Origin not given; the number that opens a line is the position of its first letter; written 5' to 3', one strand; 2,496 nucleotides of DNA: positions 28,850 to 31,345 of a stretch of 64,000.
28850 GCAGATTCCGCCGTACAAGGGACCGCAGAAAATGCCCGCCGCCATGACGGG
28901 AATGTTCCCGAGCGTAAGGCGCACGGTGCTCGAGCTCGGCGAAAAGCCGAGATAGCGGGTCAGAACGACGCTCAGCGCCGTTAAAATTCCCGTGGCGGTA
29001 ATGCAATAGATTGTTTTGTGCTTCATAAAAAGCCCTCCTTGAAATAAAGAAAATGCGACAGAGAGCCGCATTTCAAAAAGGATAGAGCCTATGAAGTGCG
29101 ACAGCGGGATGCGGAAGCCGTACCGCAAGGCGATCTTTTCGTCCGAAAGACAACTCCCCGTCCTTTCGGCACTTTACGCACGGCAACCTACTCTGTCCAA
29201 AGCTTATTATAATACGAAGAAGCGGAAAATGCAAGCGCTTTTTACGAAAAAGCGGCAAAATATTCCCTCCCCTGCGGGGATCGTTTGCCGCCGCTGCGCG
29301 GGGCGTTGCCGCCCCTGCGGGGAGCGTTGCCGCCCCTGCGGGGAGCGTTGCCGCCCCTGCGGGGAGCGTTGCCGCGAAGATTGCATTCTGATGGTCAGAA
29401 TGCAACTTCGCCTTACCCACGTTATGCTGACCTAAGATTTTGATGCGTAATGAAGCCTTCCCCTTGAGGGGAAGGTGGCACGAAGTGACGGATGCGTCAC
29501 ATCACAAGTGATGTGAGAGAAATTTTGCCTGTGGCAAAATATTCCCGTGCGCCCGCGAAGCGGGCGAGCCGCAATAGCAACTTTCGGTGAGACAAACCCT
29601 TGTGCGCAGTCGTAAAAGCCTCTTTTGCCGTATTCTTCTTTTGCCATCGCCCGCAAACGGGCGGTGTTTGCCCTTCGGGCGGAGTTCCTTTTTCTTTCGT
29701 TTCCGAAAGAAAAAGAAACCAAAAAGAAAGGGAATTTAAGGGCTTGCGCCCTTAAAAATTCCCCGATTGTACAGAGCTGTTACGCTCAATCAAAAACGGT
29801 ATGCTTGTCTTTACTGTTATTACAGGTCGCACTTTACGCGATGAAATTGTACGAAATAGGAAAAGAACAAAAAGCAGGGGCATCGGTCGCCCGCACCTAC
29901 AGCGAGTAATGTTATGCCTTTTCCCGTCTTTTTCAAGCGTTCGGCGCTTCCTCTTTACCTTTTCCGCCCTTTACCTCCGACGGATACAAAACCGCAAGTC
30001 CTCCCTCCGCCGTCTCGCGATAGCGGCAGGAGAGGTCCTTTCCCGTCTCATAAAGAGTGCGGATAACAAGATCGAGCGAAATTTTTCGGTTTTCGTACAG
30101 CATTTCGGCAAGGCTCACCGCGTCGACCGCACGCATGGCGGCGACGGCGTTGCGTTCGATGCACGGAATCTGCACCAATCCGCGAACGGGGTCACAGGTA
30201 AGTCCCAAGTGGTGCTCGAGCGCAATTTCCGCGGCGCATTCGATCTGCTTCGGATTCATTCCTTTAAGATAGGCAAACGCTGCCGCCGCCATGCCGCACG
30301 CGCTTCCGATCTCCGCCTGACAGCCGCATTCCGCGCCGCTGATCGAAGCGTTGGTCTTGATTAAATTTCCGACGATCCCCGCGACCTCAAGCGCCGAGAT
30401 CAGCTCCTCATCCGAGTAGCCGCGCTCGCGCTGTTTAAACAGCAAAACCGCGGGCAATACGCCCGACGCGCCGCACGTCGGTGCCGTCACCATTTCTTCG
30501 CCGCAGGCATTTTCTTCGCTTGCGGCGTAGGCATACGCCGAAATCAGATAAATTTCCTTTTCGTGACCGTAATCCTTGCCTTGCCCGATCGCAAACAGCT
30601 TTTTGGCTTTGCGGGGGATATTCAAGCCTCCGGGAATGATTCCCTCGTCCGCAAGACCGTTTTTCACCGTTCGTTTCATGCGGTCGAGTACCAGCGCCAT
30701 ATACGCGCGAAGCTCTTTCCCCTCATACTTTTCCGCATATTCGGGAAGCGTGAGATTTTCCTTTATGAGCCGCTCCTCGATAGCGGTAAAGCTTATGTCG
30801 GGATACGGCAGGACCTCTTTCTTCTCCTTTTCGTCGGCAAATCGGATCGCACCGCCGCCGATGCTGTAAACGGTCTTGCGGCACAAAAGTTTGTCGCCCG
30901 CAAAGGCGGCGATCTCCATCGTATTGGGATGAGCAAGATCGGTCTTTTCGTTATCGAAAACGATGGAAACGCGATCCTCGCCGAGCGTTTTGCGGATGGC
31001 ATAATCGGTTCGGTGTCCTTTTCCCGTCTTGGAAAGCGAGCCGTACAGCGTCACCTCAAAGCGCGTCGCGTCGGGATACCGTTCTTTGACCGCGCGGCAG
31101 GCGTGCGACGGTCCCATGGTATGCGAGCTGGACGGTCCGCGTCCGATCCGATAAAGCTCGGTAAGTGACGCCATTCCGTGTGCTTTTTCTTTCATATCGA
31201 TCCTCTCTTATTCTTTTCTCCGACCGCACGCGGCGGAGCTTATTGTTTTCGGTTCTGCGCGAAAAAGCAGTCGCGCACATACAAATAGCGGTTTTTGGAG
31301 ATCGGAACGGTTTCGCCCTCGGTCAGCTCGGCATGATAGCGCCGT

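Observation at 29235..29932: About 700-bp gene-free island built from at least 16 consecutive short, mostly perfect, mutually unrelated stem-loops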

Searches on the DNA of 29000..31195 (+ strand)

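Call 6: search_rna_families(source=window, start=29000, end=30100, threshold=evalue, max_evalue=10)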
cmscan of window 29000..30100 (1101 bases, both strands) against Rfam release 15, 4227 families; matches with E-value up to 10: 20.
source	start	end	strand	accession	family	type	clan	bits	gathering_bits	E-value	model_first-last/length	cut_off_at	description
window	29100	29197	-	RF01831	THF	Cis-reg; riboswitch;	-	89.4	36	2.6e-21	1-99/99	no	THF (Tetrahydrofolate) riboswitch aptamer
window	29647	29799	-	RF04180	BTnc231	Gene; sRNA;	-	25.2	80.4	0.0098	1-154/154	no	Bacteroides sRNA BTnc231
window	29671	29732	-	RF03719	mir-3914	Gene; miRNA;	-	24.8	97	0.013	1-95/95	no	mir-3914 microRNA precursor family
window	29687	29730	-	RF03566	mir-4875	Gene; miRNA;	-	20.8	90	0.31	15-58/73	no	mir-4875 microRNA precursor family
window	29665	29739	+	RF01705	Flavo-1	Gene; sRNA;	-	20.5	42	0.19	1-76/76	no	Flavo-1 RNA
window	29685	29718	-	RF04239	mir-4679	Gene; miRNA;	-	18.9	88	1.5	1-75/75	no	mir-4679 microRNA precursor family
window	29325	29379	-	RF02950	D12-methyl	Gene; sRNA;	-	17.8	57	1.6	1-64/64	no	D12-methyl RNA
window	29666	29730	-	RF03834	mir-3173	Gene; miRNA;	-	16.7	84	8.1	1-80/80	no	mir-3173 microRNA precursor family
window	29685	29718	+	RF04239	mir-4679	Gene; miRNA;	-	16.6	88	6.2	1-75/75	no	mir-4679 microRNA precursor family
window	29687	29813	+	RF02782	CpoB_ybgF_thermometer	Cis-reg; thermoregulator;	-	16.5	51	2.8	1-139/139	no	CpoB/ybgF ICR thermometer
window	29317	29408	+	RF04219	HCV_J750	Cis-reg;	-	16.3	90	3.6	1-113/113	no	J750 non-coding RNA (containing SLSL761 and SL783)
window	29688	29730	-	RF03323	mir-3613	Gene; miRNA;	-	15.8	91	4.6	22-64/86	no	mir-3613 microRNA precursor family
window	29686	29755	+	RF02607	AbsR25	Gene; sRNA;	-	15.8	47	7.5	1-164/164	no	Acinetobacter sRNA 25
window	29247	29325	-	RF02791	CcsR1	Gene; sRNA;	-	15.7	65.3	0.73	1-83/83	no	Conserved CCUCCUCCC motif stress-induced RNA 1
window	29689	29718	+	RF01005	MIR530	Gene; miRNA;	-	15.5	85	7.1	54-83/172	no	MIR530 microRNA precursor family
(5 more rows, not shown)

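Call 10: search_dna_similar(query=window:29235-29932:+, collection=plasmids, mode=distant, max_evalue=0.01)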
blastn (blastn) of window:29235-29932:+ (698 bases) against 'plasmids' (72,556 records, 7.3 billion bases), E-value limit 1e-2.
No match.

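Call 11: search_dna_similar(query=window:29235-29932:+, collection=phages, mode=distant, max_evalue=0.01)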
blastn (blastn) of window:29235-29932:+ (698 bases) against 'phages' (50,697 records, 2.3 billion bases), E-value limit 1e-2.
No match.

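Call 16: search_rna_families(sources=[L002, L003], threshold=gathering)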
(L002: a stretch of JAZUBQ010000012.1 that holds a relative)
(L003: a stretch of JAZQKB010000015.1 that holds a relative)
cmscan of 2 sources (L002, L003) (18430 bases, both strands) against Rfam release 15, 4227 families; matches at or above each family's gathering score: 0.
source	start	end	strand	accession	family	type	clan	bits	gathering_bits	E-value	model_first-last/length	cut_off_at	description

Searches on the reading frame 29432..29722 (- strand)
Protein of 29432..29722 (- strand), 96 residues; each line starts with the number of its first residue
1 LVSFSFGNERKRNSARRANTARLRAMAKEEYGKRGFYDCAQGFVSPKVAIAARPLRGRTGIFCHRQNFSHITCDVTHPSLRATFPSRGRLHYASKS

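Call 54: find_homologous_proteins(query=window:29432-29722:-, max_evalue=0.001)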
Query window:29432-29722:- (96 aa): 14 proteins with E <= 0.001 among 18 candidates.
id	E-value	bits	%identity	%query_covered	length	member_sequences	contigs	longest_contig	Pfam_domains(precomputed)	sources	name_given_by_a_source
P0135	3.1e-20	90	74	68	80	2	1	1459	-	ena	-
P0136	2.2e-16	78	77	50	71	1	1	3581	-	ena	-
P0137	4.5e-15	73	72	59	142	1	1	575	-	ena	-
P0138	1.4e-8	53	42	99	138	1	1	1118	-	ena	-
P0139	3.9e-8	51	58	58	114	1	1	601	-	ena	-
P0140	4.6e-8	51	78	38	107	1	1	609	-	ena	-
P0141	8.3e-8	50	42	93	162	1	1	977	-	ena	-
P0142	2.3e-6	46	79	34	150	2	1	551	-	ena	-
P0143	3.8e-6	45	59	41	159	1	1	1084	-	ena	-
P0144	4.2e-6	45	79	34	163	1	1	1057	-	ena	-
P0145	6.6e-6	44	79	35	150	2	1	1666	-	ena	-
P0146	6.7e-6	44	52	56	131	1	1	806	-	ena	-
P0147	2.1e-5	42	96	25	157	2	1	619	-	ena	-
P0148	8.7e-5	40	76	26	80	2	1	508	-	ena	-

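Call 78: find_encoding_contigs(protein=P0136, flank=3000, max_places=5)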
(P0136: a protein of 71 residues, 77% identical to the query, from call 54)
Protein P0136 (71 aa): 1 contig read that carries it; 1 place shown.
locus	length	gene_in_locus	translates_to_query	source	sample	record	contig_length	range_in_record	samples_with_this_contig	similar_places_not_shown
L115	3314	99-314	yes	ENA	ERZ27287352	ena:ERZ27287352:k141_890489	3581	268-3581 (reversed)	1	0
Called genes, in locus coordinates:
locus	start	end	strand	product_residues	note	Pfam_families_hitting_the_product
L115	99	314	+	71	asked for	-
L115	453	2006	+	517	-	-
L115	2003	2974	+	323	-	-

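Call 79: find_encoding_contigs(protein=P0135, flank=3000, max_places=5)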
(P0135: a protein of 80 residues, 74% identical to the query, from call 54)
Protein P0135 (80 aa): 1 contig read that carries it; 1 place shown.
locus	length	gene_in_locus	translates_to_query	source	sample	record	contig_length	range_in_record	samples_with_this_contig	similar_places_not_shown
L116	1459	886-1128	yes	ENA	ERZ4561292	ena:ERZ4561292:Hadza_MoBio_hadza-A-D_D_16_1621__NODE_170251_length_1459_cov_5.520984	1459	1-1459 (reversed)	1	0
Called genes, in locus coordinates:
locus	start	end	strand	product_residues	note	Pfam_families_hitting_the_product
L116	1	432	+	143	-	?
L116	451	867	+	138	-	-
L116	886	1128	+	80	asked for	-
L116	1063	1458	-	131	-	?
